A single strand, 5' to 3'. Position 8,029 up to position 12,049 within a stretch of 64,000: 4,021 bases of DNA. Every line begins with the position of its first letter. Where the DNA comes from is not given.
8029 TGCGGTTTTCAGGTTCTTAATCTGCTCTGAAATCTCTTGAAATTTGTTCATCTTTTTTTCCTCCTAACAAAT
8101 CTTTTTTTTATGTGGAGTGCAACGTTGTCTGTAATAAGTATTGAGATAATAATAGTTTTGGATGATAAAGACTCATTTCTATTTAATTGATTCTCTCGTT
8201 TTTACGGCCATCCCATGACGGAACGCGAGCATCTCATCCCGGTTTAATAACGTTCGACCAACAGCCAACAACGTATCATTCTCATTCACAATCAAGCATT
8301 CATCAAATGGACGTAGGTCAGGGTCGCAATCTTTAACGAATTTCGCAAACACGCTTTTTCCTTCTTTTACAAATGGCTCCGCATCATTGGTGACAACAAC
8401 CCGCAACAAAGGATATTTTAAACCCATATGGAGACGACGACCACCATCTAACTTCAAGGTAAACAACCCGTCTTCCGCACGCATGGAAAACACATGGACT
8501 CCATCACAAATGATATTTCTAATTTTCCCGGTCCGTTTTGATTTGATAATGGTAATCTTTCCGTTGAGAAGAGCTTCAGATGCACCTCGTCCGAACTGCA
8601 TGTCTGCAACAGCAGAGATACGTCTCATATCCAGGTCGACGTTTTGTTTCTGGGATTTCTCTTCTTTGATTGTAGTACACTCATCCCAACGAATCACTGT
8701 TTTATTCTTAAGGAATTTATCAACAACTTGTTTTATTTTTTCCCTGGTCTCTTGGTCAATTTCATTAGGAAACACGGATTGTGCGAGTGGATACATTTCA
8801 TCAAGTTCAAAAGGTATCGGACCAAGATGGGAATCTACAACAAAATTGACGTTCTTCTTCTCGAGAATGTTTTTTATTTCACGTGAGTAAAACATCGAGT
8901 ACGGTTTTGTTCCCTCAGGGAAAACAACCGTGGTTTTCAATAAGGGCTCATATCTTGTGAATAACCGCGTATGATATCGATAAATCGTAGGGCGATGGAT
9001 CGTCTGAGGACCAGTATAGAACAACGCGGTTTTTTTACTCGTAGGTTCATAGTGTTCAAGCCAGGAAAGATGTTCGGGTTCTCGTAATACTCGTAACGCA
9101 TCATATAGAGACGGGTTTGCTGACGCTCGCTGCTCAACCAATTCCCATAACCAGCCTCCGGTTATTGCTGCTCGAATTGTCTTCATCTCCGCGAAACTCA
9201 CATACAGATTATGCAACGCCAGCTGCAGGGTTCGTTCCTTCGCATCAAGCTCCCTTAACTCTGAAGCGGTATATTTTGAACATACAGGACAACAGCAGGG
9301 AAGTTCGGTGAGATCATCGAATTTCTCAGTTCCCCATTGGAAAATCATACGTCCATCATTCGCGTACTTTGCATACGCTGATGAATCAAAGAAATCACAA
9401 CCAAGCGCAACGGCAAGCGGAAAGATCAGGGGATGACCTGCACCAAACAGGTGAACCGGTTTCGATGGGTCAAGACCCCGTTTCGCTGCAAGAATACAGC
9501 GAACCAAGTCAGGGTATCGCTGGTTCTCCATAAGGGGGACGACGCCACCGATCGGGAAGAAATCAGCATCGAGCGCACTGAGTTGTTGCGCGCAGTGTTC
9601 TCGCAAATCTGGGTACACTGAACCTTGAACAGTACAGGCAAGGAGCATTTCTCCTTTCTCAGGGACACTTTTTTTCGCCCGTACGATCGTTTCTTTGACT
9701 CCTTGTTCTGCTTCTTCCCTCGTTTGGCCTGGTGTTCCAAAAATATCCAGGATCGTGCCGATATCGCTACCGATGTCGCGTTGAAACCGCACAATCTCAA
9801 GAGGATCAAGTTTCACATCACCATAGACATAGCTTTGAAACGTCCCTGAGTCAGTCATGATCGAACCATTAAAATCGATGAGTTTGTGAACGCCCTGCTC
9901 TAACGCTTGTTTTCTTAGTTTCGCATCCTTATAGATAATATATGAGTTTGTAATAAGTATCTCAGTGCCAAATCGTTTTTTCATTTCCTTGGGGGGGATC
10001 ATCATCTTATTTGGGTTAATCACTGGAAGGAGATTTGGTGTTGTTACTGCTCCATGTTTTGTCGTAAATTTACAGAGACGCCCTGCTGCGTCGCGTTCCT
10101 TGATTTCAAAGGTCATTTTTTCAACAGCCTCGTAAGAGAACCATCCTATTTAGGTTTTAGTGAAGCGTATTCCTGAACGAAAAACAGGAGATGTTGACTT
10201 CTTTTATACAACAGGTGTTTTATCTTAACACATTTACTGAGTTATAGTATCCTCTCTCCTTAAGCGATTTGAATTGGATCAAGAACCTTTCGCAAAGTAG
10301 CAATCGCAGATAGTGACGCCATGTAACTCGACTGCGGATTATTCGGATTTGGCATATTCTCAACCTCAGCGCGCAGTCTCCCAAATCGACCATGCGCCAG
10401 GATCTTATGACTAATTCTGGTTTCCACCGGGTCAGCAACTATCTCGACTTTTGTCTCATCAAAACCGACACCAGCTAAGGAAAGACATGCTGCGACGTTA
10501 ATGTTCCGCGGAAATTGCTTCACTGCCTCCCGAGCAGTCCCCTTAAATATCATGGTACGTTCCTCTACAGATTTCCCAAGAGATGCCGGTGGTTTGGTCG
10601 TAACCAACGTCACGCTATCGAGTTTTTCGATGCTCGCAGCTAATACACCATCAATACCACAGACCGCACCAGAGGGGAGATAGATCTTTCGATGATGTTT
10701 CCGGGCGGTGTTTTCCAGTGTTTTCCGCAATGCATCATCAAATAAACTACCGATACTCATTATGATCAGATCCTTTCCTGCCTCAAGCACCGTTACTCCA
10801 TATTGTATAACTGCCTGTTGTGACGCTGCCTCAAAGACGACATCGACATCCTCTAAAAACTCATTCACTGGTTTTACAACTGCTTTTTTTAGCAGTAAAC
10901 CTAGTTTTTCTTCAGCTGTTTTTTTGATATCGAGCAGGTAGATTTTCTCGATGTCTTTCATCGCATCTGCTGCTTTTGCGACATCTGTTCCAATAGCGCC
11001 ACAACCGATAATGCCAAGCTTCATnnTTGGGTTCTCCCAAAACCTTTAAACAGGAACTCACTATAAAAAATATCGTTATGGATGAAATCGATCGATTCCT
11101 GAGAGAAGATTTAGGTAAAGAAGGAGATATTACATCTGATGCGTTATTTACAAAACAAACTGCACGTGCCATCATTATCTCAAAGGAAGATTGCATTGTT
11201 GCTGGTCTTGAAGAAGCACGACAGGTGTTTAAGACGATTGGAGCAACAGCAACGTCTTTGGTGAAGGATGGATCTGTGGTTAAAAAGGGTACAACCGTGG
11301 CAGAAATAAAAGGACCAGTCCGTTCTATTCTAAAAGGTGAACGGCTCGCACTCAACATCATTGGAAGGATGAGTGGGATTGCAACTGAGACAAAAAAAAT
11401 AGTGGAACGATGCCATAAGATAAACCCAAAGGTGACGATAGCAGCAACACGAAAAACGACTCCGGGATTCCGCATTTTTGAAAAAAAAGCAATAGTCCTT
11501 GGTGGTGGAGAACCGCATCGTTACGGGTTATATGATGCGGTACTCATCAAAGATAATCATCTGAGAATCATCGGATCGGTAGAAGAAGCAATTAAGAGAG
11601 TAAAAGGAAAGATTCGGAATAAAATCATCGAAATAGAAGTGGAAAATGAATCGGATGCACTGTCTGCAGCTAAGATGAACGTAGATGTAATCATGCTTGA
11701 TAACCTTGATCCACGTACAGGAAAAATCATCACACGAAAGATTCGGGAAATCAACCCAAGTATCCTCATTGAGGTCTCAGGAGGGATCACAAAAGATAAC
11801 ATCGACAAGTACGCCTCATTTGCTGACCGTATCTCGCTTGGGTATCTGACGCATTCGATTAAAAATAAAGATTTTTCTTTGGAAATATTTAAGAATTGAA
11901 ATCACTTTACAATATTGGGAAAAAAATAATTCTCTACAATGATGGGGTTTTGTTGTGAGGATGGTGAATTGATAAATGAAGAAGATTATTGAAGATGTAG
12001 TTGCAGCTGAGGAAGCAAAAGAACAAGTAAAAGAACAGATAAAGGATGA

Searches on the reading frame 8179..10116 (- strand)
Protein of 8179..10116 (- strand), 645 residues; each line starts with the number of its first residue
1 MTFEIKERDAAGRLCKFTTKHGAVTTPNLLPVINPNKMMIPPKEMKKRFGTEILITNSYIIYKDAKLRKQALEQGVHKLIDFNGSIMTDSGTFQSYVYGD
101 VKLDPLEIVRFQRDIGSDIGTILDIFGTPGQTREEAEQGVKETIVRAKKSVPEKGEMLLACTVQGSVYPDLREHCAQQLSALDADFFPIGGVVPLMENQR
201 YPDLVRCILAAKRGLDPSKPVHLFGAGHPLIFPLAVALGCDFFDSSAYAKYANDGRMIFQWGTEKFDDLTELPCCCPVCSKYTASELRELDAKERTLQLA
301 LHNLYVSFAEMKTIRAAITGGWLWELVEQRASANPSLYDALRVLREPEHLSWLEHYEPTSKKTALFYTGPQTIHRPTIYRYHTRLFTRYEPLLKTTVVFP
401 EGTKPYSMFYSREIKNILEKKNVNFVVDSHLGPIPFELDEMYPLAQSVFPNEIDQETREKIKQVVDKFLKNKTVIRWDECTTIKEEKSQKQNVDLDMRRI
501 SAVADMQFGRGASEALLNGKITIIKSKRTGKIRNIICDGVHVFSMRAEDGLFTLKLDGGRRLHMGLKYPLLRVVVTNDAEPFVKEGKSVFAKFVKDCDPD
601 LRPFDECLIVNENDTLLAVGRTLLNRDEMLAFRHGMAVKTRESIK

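Call 81: search_protein_families(library=pfam, proteins=[window:8179-10116:-], max_evalue=0.001)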
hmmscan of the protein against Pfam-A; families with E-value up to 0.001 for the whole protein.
window:8179-10116:- (645 aa): 4 families
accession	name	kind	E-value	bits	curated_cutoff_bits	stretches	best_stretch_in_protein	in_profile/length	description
PF01702.25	TGT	-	1e-81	275.2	26.3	1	12-334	3-355/357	Queuine tRNA-ribosyltransferase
PF14810.12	TGT_C2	-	4.2e-25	88.2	25.3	1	498-569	1-72/72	Patch-forming domain C2 of tRNA-guanine transglycosylase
PF01472.26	PUA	-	1.8e-17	63.5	24.8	1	572-642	2-72/74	PUA domain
PF17884.7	DUF5591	-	4.8e-06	26.9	26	1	378-473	1-101/150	Domain of unknown function (DUF5591)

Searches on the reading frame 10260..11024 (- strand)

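Call 31: search_protein_families(library=pfam, proteins=[window:10260-11024:-], max_evalue=0.01)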
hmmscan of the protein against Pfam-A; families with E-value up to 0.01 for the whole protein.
window:10260-11024:- (254 aa): 7 families
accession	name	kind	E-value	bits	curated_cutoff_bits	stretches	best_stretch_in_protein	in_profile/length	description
PF01958.23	Asp_DH_C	-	2.5e-33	114.6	27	1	154-241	2-89/89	Aspartate dehydrogenase, C-terminal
PF03447.22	NAD_binding_3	-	6.5e-18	66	24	1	7-117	1-116/116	Homoserine dehydrogenase, NAD binding domain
PF01113.26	DapB_N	-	1.9e-05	25.2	25.6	1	1-109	1-115/124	Dihydrodipicolinate reductase, N-terminus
PF02826.25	2-Hacid_dh_C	-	4.8e-05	23.3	25.1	1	2-64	38-96/178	D-isomer specific 2-hydroxyacid dehydrogenase, NAD binding domain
PF02423.21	OCD_Mu_crystall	-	0.00067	19.2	24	1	2-71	131-205/314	Ornithine cyclodeaminase/mu-crystallin family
PF01118.30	Semialdhyde_dh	-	0.0022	18.8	26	1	2-88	1-95/121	Semialdehyde dehydrogenase, NAD binding domain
PF01408.29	GFO_IDH_MocA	-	0.0031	18.6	24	1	2-88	2-91/120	Oxidoreductase family, NAD-binding Rossmann fold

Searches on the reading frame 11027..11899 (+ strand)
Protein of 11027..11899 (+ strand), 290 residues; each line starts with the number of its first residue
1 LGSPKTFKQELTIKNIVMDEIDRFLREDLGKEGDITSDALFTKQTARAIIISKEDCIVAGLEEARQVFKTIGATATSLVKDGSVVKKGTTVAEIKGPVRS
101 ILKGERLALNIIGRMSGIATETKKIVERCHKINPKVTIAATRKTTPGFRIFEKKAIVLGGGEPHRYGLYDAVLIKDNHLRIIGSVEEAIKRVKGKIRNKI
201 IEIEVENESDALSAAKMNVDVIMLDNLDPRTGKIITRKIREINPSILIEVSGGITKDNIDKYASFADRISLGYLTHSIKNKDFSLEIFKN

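Call 31: search_protein_families(library=pfam, proteins=[window:11027-11899:+], max_evalue=0.01)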
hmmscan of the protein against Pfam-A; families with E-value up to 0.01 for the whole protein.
window:11027-11899:+ (290 aa): 2 families
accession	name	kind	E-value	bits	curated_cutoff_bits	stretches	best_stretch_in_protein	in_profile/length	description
PF01729.25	QRPTase_C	-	7.1e-54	182.5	23.1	1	118-286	1-169/169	Quinolinate phosphoribosyl transferase, C-terminal domain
PF02749.22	QRPTase_N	-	1.4e-23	83.3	27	1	34-116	1-82/82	Quinolinate phosphoribosyl transferase, N-terminal domain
